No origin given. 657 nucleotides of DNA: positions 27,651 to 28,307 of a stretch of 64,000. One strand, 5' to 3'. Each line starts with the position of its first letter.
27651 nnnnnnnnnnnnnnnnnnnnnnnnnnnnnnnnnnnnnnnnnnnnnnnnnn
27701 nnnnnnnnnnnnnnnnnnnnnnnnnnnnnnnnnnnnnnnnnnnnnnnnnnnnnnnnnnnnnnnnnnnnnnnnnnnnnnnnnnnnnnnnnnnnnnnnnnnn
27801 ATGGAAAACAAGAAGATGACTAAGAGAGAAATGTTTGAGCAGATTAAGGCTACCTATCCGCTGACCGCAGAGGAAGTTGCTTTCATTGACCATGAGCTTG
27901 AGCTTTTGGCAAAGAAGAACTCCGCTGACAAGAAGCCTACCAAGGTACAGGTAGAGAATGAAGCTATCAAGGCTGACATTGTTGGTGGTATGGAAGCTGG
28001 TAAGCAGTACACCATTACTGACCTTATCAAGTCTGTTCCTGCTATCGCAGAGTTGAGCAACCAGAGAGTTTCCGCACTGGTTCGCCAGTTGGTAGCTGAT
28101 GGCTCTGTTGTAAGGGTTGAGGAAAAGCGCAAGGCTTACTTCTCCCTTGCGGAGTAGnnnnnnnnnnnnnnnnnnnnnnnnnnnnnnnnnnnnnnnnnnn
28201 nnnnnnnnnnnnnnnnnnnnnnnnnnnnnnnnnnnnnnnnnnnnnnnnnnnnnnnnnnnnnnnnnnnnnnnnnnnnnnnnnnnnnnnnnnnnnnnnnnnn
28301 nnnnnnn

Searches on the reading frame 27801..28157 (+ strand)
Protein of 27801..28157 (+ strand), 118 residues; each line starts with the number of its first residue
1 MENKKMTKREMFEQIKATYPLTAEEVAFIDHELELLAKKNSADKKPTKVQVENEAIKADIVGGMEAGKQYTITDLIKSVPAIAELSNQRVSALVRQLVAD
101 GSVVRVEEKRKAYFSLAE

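Call 6: search_protein_families(library=pfam, proteins=[window:27801-28157:+], max_evalue=1)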
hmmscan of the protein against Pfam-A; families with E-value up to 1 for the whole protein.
window:27801-28157:+ (118 aa): 6 families
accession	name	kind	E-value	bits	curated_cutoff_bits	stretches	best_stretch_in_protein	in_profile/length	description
PF03962.21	Mnd1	-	0.0065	17.2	23.5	1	67-103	9-45/60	Mnd1 HTH domain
PF10826.14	DUF2551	-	0.014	16.1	23.4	0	59-106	15-62/83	Protein of unknown function (DUF2551)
PF06224.18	AlkZ-like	-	0.057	13.5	25.9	1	21-117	53-157/329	DNA glycosylase AlkZ-like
PF21524.3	SAMD1_WH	-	0.094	13.3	24.5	1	83-110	30-57/63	SAM domain-containing protein 1, WH domain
PF12802.13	MarR_2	-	0.1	13.2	27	1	84-108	31-55/61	MarR family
PF06648.16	AcMNPV_Ac75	-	0.15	12.5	24.4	1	14-106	4-89/122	Autographa californica nuclear polyhedrosis virus (AcMNPV), Ac75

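Call 13: find_homologous_proteins(query=window:27801-28157:+)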
Query window:27801-28157:+ (118 aa): 5497 proteins with E <= 0.001 among 5510 candidates; the best 120 are listed.
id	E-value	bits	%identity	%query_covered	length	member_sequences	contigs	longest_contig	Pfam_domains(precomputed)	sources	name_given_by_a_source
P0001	2.2e-64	232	98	100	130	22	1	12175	-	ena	-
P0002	4.8e-62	224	96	100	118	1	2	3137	-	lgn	-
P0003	2.0e-53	197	84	97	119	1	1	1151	-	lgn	-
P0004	5.8e-52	192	87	95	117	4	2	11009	-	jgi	jgi:predicted transcriptional regulator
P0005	7.2e-52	192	86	95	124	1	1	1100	-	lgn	-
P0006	8.1e-52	192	86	95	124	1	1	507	-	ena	-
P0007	8.2e-52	192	86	95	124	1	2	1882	-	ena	-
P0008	1.4e-51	191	86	95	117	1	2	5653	-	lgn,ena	-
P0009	1.4e-51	191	86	95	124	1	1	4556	-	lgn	-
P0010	1.4e-51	191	87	95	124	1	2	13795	-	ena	-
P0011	1.5e-51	191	85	93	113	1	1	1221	-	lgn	-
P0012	1.6e-51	191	85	97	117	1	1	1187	-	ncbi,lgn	-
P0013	1.7e-51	191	81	98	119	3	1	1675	-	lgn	-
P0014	1.9e-51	190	86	95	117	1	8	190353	-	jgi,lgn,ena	jgi:predicted transcriptional regulator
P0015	1.9e-51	190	86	95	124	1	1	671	-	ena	-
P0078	5.8e-49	182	80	95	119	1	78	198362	-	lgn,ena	-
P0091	1.4e-48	181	79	95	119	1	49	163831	-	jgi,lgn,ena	jgi:DNA-binding HxlR family transcriptional regulator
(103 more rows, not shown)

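Call 15: search_protein_families(library=phrogs, proteins=[window:27801-28157:+], max_evalue=0.01)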
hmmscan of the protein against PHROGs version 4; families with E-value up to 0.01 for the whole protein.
window:27801-28157:+ (118 aa): 0 families

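Call 17: search_dna_similar(query=window:27801-28157:+, collection=phages, mode=protein, max_evalue=0.001)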
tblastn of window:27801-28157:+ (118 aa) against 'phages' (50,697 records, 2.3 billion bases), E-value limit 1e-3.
Records with a match: 1; places in all: 2; records where one place covers at least 80% of the query: 1.
Best place of each record, by identity: <60% 1.
By first word of the organism name: Bacteriophage 1.
By host as written in the record: - 1.
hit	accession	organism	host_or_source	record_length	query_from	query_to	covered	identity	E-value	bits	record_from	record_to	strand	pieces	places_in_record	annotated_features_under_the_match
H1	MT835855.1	Bacteriophage sp.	human fecal samples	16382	1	117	99%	43.2%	4e-13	69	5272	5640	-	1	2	record has no annotation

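Call 21: find_encoding_contigs(protein=P0014, flank=10000, max_places=4)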
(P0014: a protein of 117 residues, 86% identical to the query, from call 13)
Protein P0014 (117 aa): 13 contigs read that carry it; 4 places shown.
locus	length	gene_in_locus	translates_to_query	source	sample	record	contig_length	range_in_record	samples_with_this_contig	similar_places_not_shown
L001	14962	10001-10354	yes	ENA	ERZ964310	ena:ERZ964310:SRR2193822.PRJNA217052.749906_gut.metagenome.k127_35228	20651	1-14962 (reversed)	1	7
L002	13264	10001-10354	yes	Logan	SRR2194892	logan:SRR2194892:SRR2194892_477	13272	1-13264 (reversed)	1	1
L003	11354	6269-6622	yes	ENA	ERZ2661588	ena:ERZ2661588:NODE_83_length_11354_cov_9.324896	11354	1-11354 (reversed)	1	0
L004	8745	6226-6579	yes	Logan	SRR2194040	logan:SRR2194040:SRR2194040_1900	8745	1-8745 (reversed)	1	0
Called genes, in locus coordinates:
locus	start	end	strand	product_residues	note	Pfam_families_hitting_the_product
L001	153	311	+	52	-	-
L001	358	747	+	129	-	PF10544:T5orf172, PF13455:MUG113 (faint)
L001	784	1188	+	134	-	-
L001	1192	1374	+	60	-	-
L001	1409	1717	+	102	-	-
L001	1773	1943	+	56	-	-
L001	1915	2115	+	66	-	-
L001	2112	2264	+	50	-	-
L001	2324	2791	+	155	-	-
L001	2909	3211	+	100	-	PF04014:MazE_antitoxin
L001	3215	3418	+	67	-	-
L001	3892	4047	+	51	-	-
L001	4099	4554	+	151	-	-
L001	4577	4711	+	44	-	-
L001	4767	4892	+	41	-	-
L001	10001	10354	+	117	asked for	-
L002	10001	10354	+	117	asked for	-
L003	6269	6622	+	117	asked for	-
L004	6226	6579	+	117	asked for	-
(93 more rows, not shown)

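Call 22: find_encoding_contigs(protein=P0078, flank=10000, max_places=3)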
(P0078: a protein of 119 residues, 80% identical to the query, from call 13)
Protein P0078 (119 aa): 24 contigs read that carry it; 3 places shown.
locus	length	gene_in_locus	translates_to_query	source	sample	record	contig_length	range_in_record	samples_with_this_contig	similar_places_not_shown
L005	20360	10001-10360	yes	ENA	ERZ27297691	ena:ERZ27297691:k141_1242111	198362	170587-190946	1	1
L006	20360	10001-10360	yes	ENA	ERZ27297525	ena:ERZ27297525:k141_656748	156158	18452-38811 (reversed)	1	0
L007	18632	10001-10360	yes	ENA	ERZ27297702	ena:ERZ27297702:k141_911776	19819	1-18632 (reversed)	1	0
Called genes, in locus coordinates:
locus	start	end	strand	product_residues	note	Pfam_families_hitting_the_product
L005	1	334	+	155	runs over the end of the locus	-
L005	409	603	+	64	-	-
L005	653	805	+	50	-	-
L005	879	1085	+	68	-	-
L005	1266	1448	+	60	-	-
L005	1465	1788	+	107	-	-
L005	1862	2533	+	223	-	-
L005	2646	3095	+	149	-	PF06941:NT5C (faint)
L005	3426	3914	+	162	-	-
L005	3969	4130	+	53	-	-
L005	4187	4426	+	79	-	-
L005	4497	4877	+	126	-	PF25682:Phage_VG64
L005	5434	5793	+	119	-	-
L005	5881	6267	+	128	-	-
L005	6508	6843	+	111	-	-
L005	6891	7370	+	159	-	-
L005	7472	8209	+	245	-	-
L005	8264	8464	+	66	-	-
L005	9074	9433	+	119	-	-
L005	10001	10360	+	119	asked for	-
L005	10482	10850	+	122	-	-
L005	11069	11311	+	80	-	-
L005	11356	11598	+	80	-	-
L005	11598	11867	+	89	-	-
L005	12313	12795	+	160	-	-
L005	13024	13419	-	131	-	-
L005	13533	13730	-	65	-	-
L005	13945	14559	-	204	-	PF12802:MarR_2 (faint)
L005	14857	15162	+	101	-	-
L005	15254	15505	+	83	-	-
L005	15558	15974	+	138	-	-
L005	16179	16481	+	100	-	-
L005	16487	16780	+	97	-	-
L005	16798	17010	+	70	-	-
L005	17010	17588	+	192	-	-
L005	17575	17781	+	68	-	-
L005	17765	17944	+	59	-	-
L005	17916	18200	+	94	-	-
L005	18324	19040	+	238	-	-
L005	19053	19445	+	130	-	-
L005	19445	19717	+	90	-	-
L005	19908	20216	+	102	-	-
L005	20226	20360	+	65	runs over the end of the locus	-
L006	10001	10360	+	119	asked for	-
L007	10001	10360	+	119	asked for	-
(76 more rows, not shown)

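Call 35: predict_structure(alignment_id=A3)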
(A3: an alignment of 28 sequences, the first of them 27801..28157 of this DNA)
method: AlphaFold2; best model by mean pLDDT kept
length: 118 residues; sequences in the alignment: 28
mean_pLDDT: 86.9   pTM: 0.59
mean pLDDT of the five models: 86.9, 86.2, 83.8, 83.8, 83.1
residues with pLDDT >= 90: 53; 70-90: 60; 50-70: 3; < 50: 2
segments of 3 or more residues with pLDDT < 50: none
pLDDT, mean of each block of 10 residues (from residue 1): 72 86 89 85 75 91 90 92 90 93 91 90
secondary structure, 60 per line:
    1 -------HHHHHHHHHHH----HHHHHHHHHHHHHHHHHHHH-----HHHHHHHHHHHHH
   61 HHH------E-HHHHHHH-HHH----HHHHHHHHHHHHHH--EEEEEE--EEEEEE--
elements in order: H8-18 H23-42 H48-63 H72-78 H87-100 E103-108 E111-116

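Call 36: search_protein_representatives(protein=window:27801-28157:+)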
Query: 118 residues. Proteins with E-value up to 0.001 (for the whole library): 2519; up to 1e-10: 863; up to 1e-30: 5. The best 150 are listed.
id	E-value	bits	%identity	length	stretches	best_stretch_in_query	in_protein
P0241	2.6e-32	127.4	41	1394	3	43-117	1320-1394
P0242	5.9e-32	126.3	62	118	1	3-115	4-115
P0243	2.4e-31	124.3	60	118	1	3-118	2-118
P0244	4.5e-31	123.5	58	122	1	3-115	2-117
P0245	5.0e-31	123.3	55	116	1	3-114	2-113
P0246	2.8e-30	120.9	60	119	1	3-117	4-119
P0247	5.7e-30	119.9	57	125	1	4-115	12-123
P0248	7.6e-30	119.5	60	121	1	4-116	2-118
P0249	9.5e-30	119.2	51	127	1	4-116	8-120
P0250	4.1e-29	117.2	58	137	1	13-115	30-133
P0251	2.0e-28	115.0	60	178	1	1-115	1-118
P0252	3.1e-28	114.4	56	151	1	3-115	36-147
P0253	9.2e-28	112.9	53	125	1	3-116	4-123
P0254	1.9e-27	111.8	52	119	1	3-115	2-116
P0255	2.0e-27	111.8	50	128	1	4-116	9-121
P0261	1.6e-26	108.9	49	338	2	37-115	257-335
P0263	2.0e-26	108.6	38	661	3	24-116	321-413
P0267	7.1e-26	106.8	43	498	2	33-115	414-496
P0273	3.4e-25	104.6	41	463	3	42-117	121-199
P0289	7.3e-24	100.4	44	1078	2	26-117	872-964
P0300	3.6e-23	98.1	43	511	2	47-115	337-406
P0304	1.4e-22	96.2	45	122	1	3-115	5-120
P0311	5.4e-22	94.4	45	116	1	5-115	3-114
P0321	4.1e-21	91.5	44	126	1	1-115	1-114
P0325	4.3e-21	91.5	35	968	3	37-117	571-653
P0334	9.3e-21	90.4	43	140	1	3-115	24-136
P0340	3.3e-20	88.6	42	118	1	1-115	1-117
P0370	5.6e-19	84.7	61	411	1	30-112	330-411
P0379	8.6e-19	84.1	42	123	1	1-116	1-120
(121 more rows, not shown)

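Call 39: search_protein_families(library=ncbifam, proteins=[window:27801-28157:+], max_evalue=1)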
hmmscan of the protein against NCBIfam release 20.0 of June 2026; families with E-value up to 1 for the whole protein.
window:27801-28157:+ (118 aa): 2 families
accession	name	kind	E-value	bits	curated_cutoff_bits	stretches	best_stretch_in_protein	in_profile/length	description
NF045783.1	Nigrythrn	equivalog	0.0047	17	340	1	5-99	52-148/202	nigerythrin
TIGR01875.1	cas_MJ0381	subfamily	0.023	13.8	67.3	1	5-70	43-108/240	DevR family CRISPR-associated autoregulator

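Call 40: fold_search(model_id=the predicted structure, library=pdb)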
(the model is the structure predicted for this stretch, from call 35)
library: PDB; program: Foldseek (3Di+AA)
matches with E <= 10: 1403; with E <= 0.001: 0
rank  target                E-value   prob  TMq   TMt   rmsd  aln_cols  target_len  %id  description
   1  3f72_B                2.9e-03  1.00  0.39  0.42   7.6       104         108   19  Crystal Structure of the Staphylococcus aureus pI258 CadC Metal Binding Site 2 Mutant (released 2009-04-07)
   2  8zn0_A                3.3e-03  1.00  0.44  0.17   9.7       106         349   15  The Crystal Structure of an Atypical N-methyltransferasea PaOMT9 in P. amurense (released 2025-05-28)
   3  3m8e_A                4.5e-03  1.00  0.44  0.50   5.5        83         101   13  Protein structure of Type III plasmid segregation TubR (released 2010-07-07)
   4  6o8o_D                4.8e-03  1.00  0.38  0.44  10.7       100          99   21  Crystal Structure of C9S disulfide state of Sulfide-responsive transcriptional repressor (SqrR) from Rhodobacter capsu (released 2020-04-01)
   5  5jls                  4.8e-03  1.00  0.38  0.34   9.8        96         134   21  Crystal Structure of Adhesin competence repressor (AdcR) from Streptococcus pyogenes (C-terminally His tagged) (released 2017-05-03)
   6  6o8k                  5.2e-03  1.00  0.38  0.47   9.1        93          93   17  Crystal Structure of apo and reduced Sulfide-responsive transcriptional repressor (SqrR) from Rhodobacter capsulatus. (released 2020-04-01)
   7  4omz_C                6.3e-03  1.00  0.42  0.49   9.1       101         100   21  Crystal Structure of NolR from Sinorhizobium fredii (released 2014-04-16)
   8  2l01_MODEL_1_A        6.7e-03  1.00  0.47  0.67   2.7        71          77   14  Solution NMR Structure of protein BVU3908 from Bacteroides vulgatus, Northeast Structural Genomics Consortium  (released 2010-08-25)
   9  3lmm_B                6.7e-03  1.00  0.44  0.10   7.2        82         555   17  Crystal Structure of the DIP2311 protein from Corynebacterium diphtheriae, Northeast Structural Genomics Consortium Ta (released 2010-02-16)
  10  2hr3_C                7.1e-03  0.99  0.38  0.34  12.9        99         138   19  Crystal structure of putative transcriptional regulator protein from Pseudomonas aeruginosa PA01 at 2.4 A resolution (released 2006-09-19)
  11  9d2l_C                8.1e-03  1.00  0.37  0.43   3.8        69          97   19  FoxP3 multimers bridge four T2G repeat DNAs (released 2025-10-29)
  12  1u2w_B                8.1e-03  1.00  0.41  0.45   7.4       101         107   20  Crystal Structure of the Staphylococcus aureus pI258 CadC (released 2005-07-12)
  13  3lmm_D                8.1e-03  1.00  0.40  0.10   9.6        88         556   22  Crystal Structure of the DIP2311 protein from Corynebacterium diphtheriae, Northeast Structural Genomics Consortium Ta (released 2010-02-16)
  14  4gxo_B                8.6e-03  1.00  0.48  0.42  11.5        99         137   22  Crystal structure of Staphylococcus aureus protein SarZ mutant C13E (released 2012-09-26)
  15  3m9a                  9.2e-03  1.00  0.44  0.55   5.6        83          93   13  Protein structure of type III plasmid segregation TubR (released 2010-07-07)
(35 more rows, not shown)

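Call 41: search_protein_families(library=pfam, proteins=[P0241, P0263, P0289, P0325, P0267, P0261, P0273, P0300, P0370], max_evalue=0.001)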
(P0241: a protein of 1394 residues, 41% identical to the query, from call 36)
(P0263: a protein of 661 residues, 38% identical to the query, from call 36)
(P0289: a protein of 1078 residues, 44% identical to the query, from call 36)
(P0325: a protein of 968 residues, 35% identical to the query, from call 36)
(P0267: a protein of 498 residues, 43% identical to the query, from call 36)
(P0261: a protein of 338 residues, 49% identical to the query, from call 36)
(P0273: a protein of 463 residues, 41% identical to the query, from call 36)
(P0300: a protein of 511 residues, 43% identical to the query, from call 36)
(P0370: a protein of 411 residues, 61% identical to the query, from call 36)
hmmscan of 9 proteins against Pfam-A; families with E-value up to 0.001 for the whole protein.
P0241 (1394 aa): 0 families

P0263 (661 aa): 1 family
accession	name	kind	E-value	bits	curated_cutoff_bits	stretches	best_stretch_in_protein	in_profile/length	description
PF03962.21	Mnd1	-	4e-05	24.2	23.5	0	611-646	9-44/60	Mnd1 HTH domain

P0289 (1078 aa): 1 family
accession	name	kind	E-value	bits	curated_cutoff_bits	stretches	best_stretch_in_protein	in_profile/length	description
PF08797.16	HIRAN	-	2.8e-14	53.1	24.7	1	608-681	5-77/96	HIRAN domain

P0325 (968 aa): 2 families
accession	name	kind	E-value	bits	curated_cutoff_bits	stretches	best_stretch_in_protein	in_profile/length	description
PF08238.18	Sel1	-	3.6e-39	132.2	30.7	4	348-382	2-36/36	Sel1 repeat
PF03962.21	Mnd1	-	1.4e-05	25.7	23.5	0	597-638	5-44/60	Mnd1 HTH domain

P0267 (498 aa): 0 families

P0261 (338 aa): 2 families
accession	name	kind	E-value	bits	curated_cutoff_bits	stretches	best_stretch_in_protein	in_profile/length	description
PF03962.21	Mnd1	-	0.00016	22.3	23.5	0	287-324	9-46/60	Mnd1 HTH domain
PF01978.25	TrmB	-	0.00025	21.3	25.6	0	212-242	32-62/68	Sugar-specific transcriptional regulator TrmB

P0273 (463 aa): 0 families

P0300 (511 aa): 2 families
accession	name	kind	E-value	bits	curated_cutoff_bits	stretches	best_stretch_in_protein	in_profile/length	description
PF03965.22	Penicillinase_R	-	6.1e-07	30.2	22.6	1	348-412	6-69/115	Penicillinase repressor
PF03962.21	Mnd1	-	0.00092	19.9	23.5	0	453-492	1-40/60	Mnd1 HTH domain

P0370 (411 aa): 2 families
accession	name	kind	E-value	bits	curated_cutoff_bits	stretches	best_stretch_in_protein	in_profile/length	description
PF00140.25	Sigma70_r1_2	-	9.1e-08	32.4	22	1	232-261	1-30/34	Sigma-70 factor, region 1.2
PF03979.19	Sigma70_r1_1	-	1.8e-05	25.1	22.5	1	164-214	15-66/81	Sigma-70 factor, region 1.1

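Call 46: find_related_loci(query=A3, collection=genome_contigs, flank=6000)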
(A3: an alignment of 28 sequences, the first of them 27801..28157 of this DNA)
Query A3 (118 aa) in genome_contigs; peptide patterns used: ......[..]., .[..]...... (x = any residue, [..] = any of these).
241 stretches matched a pattern; 29 encode a relative of the query (tblastn E <= 1e-3); 25 distinct loci.
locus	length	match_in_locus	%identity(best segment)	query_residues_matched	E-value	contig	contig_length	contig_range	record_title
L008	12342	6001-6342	64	1-114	2e-46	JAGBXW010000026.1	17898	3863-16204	MAG: Treponema sp. isolate RGIG9546 Yak_Colon-2__c163124, whole genome shotgun sequence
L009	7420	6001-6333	69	3-114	4e-45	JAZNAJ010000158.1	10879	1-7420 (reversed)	MAG: Clostridia bacterium isolate T1900044747_TS20190213.MAGScoT_cleanbin_000043 SGB_2131_k141_418635, whole genome shot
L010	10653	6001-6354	67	3-118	2e-44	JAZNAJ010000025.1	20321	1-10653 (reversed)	MAG: Clostridia bacterium isolate T1900044747_TS20190213.MAGScoT_cleanbin_000043 SGB_2131_k141_1686815, whole genome sho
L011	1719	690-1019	65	4-114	6e-45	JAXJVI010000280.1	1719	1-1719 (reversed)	MAG: Acutalibacteraceae bacterium isolate DOME_MAG_5610 5610_C0334_k141_447497, whole genome shotgun sequence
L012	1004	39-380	67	1-114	3e-45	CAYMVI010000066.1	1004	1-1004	MAG TPA_asm: uncultured Eubacteriales bacterium isolate SRP315200_co2_486 genome assembly, contig: NODE_379917_length_10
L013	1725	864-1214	59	1-118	2e-42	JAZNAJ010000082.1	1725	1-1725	MAG: Clostridia bacterium isolate T1900044747_TS20190213.MAGScoT_cleanbin_000043 SGB_2131_k141_2714041, whole genome sho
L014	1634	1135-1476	57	1-114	7e-38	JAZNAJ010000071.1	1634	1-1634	MAG: Clostridia bacterium isolate T1900044747_TS20190213.MAGScoT_cleanbin_000043 SGB_2131_k141_2395993, whole genome sho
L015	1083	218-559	58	4-114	9e-37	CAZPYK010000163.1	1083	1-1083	MAG TPA_asm: uncultured Ruminococcus sp. isolate SRP225648_co1_490 genome assembly, contig: NODE_318879_length_1083_cov_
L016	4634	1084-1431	54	1-114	9e-35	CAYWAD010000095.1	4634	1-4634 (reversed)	MAG TPA_asm: uncultured Lachnospiraceae bacterium isolate SRP225648_co1_502 genome assembly, contig: NODE_47682_length_4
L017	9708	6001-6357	50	4-117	2e-34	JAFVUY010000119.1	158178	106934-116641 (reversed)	MAG: Bacilli bacterium isolate RGIG5418 Sheep_Colon-4__c423281, whole genome shotgun sequence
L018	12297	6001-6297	53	21-118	1e-31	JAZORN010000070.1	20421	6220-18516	MAG: Clostridia bacterium isolate T1900045556_YK20190250.MAGScoT_cleanbin_000020 SGB_7898_k141_4265086, whole genome sho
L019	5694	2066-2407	56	4-114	2e-31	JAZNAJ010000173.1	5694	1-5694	MAG: Clostridia bacterium isolate T1900044747_TS20190213.MAGScoT_cleanbin_000043 SGB_2131_k141_2418338, whole genome sho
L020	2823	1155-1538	51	1-114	1e-30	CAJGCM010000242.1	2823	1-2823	MAG: uncultured Clostridia bacterium isolate MAG24 genome assembly, contig: k141_6457017_length_2823_cov_9.0000, whole g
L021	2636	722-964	62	38-118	3e-29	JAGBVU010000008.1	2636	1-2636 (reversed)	MAG: Bacteroidales bacterium isolate RGIG9492 Yak_Cecum-5__c136346, whole genome shotgun sequence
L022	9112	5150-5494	51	1-114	8e-29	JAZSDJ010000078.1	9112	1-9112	MAG: Eubacteriales bacterium isolate T1900044599_TS20190065.MAGScoT_cleanbin_000024 SGB_680_k141_2000624, whole genome s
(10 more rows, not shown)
